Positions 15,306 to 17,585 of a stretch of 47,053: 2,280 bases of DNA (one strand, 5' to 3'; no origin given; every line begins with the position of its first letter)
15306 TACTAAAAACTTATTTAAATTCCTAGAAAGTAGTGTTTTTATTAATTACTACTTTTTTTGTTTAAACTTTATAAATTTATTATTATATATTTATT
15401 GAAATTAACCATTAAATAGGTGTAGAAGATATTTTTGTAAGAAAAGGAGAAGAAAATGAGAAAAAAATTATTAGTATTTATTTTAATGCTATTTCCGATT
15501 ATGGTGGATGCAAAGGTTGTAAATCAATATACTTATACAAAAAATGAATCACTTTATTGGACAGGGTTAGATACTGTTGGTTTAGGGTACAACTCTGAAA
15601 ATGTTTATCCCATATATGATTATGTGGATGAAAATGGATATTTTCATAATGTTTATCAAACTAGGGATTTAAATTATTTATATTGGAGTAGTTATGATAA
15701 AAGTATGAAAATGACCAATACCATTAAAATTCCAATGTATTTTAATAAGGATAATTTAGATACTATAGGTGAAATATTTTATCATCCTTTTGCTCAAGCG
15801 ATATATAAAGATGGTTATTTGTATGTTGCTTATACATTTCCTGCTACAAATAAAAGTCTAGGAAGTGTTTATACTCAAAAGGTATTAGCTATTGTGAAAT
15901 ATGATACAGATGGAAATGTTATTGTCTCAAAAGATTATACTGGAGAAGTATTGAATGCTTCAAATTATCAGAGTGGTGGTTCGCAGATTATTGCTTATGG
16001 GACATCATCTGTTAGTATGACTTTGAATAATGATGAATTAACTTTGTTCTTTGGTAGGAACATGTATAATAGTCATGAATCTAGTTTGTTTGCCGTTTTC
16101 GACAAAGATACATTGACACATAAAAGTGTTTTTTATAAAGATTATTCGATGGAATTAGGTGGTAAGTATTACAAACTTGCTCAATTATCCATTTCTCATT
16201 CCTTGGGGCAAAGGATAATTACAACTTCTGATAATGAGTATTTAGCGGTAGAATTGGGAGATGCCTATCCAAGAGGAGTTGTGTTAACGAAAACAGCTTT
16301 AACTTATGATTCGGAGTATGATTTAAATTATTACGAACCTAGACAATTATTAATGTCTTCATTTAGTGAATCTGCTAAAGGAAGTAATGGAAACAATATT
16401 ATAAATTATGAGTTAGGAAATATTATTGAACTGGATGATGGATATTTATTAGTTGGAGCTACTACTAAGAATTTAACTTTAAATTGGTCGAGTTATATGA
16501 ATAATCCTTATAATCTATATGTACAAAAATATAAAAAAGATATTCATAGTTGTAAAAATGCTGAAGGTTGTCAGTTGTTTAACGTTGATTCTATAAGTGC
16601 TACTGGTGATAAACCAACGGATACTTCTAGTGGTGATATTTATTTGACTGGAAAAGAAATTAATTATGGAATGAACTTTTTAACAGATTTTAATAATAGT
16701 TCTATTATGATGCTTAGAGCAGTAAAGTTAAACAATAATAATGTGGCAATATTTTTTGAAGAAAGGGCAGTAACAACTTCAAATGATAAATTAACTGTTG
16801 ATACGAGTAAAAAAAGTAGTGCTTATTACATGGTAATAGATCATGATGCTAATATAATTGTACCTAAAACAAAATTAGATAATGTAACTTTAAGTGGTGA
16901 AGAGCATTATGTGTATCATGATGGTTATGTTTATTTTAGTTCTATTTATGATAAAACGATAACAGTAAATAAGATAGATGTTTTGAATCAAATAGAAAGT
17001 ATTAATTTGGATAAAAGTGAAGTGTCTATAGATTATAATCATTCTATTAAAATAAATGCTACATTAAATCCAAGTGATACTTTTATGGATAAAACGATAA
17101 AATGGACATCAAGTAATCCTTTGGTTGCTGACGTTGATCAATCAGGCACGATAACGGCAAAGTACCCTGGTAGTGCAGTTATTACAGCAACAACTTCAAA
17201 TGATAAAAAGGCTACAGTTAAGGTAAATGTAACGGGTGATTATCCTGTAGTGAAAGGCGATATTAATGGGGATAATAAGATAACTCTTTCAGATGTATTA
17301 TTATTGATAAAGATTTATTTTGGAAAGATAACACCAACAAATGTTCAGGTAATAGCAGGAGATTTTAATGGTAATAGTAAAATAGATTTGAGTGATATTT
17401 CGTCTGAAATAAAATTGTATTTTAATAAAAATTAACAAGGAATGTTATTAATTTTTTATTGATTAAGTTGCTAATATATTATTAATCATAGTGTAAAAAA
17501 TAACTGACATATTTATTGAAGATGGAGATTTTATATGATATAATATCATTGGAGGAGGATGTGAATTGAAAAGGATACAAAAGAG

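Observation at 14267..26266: ICE-borne, apparently non-cellulolytic cohesin-dockerin surface-assembly kit with its own sortase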

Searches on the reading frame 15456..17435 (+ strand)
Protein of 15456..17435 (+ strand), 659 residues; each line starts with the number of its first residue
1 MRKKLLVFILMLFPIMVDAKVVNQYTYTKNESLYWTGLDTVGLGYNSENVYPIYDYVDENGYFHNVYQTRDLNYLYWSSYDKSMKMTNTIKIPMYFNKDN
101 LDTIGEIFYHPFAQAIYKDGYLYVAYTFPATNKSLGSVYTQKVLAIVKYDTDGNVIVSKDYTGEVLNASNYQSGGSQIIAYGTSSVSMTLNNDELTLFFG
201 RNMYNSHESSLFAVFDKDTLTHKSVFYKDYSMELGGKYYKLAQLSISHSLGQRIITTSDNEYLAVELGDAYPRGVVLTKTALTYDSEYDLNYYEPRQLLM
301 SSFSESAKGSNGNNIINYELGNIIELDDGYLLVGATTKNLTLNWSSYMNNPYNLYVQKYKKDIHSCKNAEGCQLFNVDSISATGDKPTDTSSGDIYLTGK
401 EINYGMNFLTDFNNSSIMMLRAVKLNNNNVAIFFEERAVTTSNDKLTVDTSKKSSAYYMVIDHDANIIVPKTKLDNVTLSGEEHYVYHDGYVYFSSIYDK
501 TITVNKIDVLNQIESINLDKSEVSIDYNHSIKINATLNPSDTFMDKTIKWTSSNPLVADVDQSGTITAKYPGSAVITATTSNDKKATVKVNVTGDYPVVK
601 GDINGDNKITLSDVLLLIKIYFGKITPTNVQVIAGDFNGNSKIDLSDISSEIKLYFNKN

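Call 3: search_protein_families(library=pfam, proteins=[window:15456-17435:+], max_evalue=0.01)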
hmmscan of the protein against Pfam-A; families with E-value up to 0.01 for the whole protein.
window:15456-17435:+ (659 aa): 2 families
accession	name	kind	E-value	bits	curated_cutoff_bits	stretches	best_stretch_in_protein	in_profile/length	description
PF02368.24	Big_2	-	3.7e-10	40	22.8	1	514-590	3-79/79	Bacterial Ig-like domain (group 2)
PF00404.24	Dockerin_1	-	3.2e-09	37.3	22.9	1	600-649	1-50/57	Dockerin type I domain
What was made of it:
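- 15456..17435 (+): p2, 659 aa: signal peptide, ~490-aa beta-propeller passenger, Big_2, two-repeat dockerin. Pfam Big_2 4e-10 and Dockerin_1 37.3 bits (call 3).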

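Call 23: search_protein_families(library=ncbifam, proteins=[window:15456-17435:+], max_evalue=0.01)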
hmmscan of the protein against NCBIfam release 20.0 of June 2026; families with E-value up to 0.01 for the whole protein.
window:15456-17435:+ (659 aa): 0 families

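Call 25: search_solved_structures(query=window:15456-17435:+, max_evalue=1)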
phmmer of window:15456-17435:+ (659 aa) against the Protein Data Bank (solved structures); distinct sequences matched with E-value up to 1: 12.
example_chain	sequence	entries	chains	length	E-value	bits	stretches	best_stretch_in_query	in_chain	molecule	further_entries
7quz_AAA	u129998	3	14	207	2.3e-05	26.4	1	516-609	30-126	Beta-1,3-glucanase bglH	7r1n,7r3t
6n1a_A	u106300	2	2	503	0.00018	23.5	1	512-583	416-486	Carbohydrate-binding protein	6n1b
3ncx_A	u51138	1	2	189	0.0067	18.3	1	544-599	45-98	Intimin adherence protein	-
2zqk_A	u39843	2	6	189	0.0069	18.2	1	544-599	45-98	Intimin | Intimin adherence protein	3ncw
2zwk_A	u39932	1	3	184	0.0072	18.2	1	545-599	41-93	Intimin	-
2yik_A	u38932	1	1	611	0.021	16.7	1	594-649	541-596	ENDOGLUCANASE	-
2y3n_B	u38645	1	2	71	0.032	16.1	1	599-658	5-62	CELLULOSOMAL FAMILY-48 PROCESSIVE GLYCOSIDE HYDROLASE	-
9cuy_c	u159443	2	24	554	0.084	14.7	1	527-615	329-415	Short tail fiber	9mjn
5nrk_B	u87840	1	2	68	0.52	12.1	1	601-649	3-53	DocCel5: Type I dockerin repeat domain from A. cellulolyticus family 5 endoglucanase WP_01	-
5nrm_B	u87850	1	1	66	0.61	11.8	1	601-649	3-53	DocCel5: Type I dockerin repeat domain from A. cellulolyticus family 5 endoglucanase WP_01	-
2ccl_B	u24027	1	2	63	0.65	11.7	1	598-648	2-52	ENDO-1,4-BETA-XYLANASE Y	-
4uyq_B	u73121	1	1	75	0.75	11.5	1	599-647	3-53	Cellulosomal scaffoldin adaptor protein B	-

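Call 93: search_protein_families(library=phrogs, proteins=[window:15456-17435:+], max_evalue=0.001)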
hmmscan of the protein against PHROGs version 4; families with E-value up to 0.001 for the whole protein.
window:15456-17435:+ (659 aa): 6 families
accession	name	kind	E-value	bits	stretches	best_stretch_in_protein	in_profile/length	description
phrog_215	-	head and packaging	1.9e-15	57.9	1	501-606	211-317/491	structural protein with Ig domain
phrog_341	-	tail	3.3e-13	51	1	511-593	65-148/154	major tail protein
phrog_290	-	tail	1e-10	42.5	1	497-593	317-410/411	minor tail protein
phrog_10059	-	unknown function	3.2e-10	40.3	1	473-595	143-264/345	-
phrog_1280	-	other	1.1e-06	29.4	1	492-593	144-245/248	Ig domain containing protein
phrog_885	-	tail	3e-06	27.5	1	519-596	212-286/338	major tail protein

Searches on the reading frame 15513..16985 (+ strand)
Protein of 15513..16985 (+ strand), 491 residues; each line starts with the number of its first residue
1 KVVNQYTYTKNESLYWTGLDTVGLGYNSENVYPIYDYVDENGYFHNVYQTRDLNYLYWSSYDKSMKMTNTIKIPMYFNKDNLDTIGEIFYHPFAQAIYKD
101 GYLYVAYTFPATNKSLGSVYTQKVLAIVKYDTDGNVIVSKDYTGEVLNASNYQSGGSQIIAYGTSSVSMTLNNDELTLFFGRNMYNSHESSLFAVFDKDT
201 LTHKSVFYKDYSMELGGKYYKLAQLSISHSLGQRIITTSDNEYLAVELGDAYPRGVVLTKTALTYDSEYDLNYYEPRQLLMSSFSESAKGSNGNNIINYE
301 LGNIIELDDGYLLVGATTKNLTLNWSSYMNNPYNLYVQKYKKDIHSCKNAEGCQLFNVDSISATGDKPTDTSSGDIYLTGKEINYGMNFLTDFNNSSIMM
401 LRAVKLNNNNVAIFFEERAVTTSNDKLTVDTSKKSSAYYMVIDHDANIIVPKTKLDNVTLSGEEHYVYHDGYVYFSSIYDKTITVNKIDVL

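Call 36: find_homologous_proteins(query=window:15513-16985:+)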
Query window:15513-16985:+ (491 aa): 16 proteins with E <= 0.001 among 5349 candidates.
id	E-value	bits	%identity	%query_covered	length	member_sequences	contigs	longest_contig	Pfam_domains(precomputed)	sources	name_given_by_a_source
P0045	0.0e+0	1083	100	100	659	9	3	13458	PF00404.25,PF02368.25,PF26918.1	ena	-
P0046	3.7e-99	351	40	99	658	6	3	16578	PF00404.25,PF21461.4,PF02368.25,PF26918.1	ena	-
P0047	6.2e-98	347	40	99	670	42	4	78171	PF00404.25,PF02368.25,PF26918.1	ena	-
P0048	6.5e-95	337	42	95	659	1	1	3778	PF00404.25,PF02368.25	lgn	-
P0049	2.9e-81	292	37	90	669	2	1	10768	PF02368.25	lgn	-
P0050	5.5e-77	278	37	99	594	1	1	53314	PF00404.25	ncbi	-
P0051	4.7e-76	275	36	93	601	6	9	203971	-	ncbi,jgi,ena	-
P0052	5.8e-74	268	37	93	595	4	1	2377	-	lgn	-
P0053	2.2e-72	263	37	93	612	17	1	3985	-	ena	-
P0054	1.2e-70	257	37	93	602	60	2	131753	-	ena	-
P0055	1.3e-65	240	40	75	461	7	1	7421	PF00404.25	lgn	-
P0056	4.2e-51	192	32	91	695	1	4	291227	PF00395.26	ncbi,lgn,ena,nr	ncbi:MAG: S-layer homology domain-containing protein [Clostridia bacterium]|nr:S-layer homology doma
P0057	9.5e-51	191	32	93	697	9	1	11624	PF00395.26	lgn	-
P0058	2.1e-48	184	33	91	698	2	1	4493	PF00395.26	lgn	-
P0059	5.4e-37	146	39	44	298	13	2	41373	-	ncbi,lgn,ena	-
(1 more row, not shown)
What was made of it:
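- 15456..17435 (+): Homologues end in a dockerin or in SLH domains (call 36).
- Passengers are generic surface modules with interchangeable anchors: the p2 family ends in a dockerin or SLH (call 36).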

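Call 48: predict_structure(alignment_id=A4)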
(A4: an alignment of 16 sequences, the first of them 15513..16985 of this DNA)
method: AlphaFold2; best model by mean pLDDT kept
length: 491 residues; sequences in the alignment: 16
mean_pLDDT: 84.1   pTM: 0.89
mean pLDDT of the five models: 84.1, 83.5, 82.1, 81.9, 81.7
residues with pLDDT >= 90: 235; 70-90: 174; 50-70: 68; < 50: 14
segments of 3 or more residues with pLDDT < 50: 22-26, 289-295
pLDDT, mean of each block of 10 residues (from residue 1): 88 85 52 90 95 94 95 90 77 91 93 73 92 97 78 59 75 91 75 92 76 67 81 89 88 83 87 90 66 56 91 91 68 92 88 93 77 61 92 90 94 93 73 88 97 92 87 94 95 86
secondary structure, 60 per line:
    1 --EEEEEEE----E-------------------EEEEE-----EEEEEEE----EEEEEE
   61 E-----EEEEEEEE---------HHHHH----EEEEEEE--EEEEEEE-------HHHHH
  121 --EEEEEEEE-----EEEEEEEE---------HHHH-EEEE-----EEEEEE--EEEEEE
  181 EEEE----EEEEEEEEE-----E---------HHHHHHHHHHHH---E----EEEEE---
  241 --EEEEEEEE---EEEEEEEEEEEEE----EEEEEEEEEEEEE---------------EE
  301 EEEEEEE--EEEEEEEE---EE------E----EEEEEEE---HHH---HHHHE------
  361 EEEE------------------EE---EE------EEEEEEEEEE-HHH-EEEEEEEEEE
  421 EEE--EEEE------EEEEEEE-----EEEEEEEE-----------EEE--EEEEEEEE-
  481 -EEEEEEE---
elements in order: E3-9 E34-38 E44-50 E55-61 E67-74 H84-88 E93-99 E102-108 H116-120 E123-130 E136-143 H153-156 E158-161 E167-172 E175-184 E189-197 H213-224 E233-237 E243-250 E254-266 E271-283 E299-307 E310-317 E334-340 H350-353 E361-364 E396-405 E411-423 E426-429 E436-442 E448-455 E467-469 E472-479 E482-488
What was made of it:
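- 15456..17435 (+): The AlphaFold2 model of aa 20-510 has pLDDT 84 and pTM 0.89 and is all-beta (call 48).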

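Call 52: fold_search(model_id=the predicted structure, library=pdb)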
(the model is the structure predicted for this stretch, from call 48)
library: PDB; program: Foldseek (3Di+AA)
matches with E <= 10: 988; with E <= 0.001: 166
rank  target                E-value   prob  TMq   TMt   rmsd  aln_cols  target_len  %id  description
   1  6jq9_B                1.4e-08  1.00  0.33  0.34  12.4       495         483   11  Crystal structure of a lyase from Alteromonas sp. (released 2020-04-01)
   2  6byx_B                1.9e-08  1.00  0.34  0.35  14.1       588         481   10  Complex structure of LOR107 mutant (R259N) with tetrasaccharide substrate (released 2018-02-07)
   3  6byp_B                2.7e-08  1.00  0.31  0.31  12.8       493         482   11  Structure of PL24 family Polysaccharide lyase-LOR107 (released 2018-02-07)
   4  6byt_B                4.0e-08  1.00  0.32  0.33  11.5       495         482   10  Complex structure of LOR107 mutant (R320) with tetrasaccharide substrate (released 2018-02-07)
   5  6byx_A                4.7e-08  1.00  0.35  0.35  11.0       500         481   11  Complex structure of LOR107 mutant (R259N) with tetrasaccharide substrate (released 2018-02-07)
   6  6byp_A                5.9e-08  1.00  0.32  0.32  12.3       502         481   11  Structure of PL24 family Polysaccharide lyase-LOR107 (released 2018-02-07)
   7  6jq9_A                6.2e-08  1.00  0.34  0.34  11.9       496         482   11  Crystal structure of a lyase from Alteromonas sp. (released 2020-04-01)
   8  6byt_A                6.6e-08  1.00  0.30  0.30  12.7       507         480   11  Complex structure of LOR107 mutant (R320) with tetrasaccharide substrate (released 2018-02-07)
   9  7fh6                  7.6e-08  1.00  0.34  0.27  10.9       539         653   11  Friedel-Crafts alkylation enzyme CylK (released 2022-02-16)
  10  7drq_A                8.3e-07  1.00  0.36  0.37  10.6       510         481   10  Crystal structure of polysaccharide lyase Uly1 (released 2021-03-31)
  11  7drq_B                1.8e-06  1.00  0.35  0.35  11.7       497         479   10  Crystal structure of polysaccharide lyase Uly1 (released 2021-03-31)
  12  3oky_A                1.9e-06  1.00  0.45  0.38  12.4       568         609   10  Plexin A2 in complex with Semaphorin 6A (released 2010-10-13)
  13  9l35_B                4.3e-06  1.00  0.31  0.45  10.4       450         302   10  Crystal structure of C45G9.5 protein from Caenorhabditis elegans (released 2025-12-17)
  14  9dta_B                5.8e-06  1.00  0.40  0.55  11.8       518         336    7  Crystal structure of the WDR domain of WDR91 in complex with DR3448 (released 2024-10-16)
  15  8hpy_D                6.4e-06  1.00  0.45  0.43   7.8       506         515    8  Crystal structure of human LGI1-ADAM22 complex (released 2023-12-13)
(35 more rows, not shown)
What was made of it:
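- The best structural matches of the p2 propeller are PL24/PL25 ulvan lyases (E 1e-8), followed by GH43, sialidases and lectins (call 52). TM-scores are low (0.30-0.46), so the match is to the propeller fold in general (call 52).
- Tried and rejected: The Foldseek hits were too generic to assign an activity (TM 0.3-0.46; call 52).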
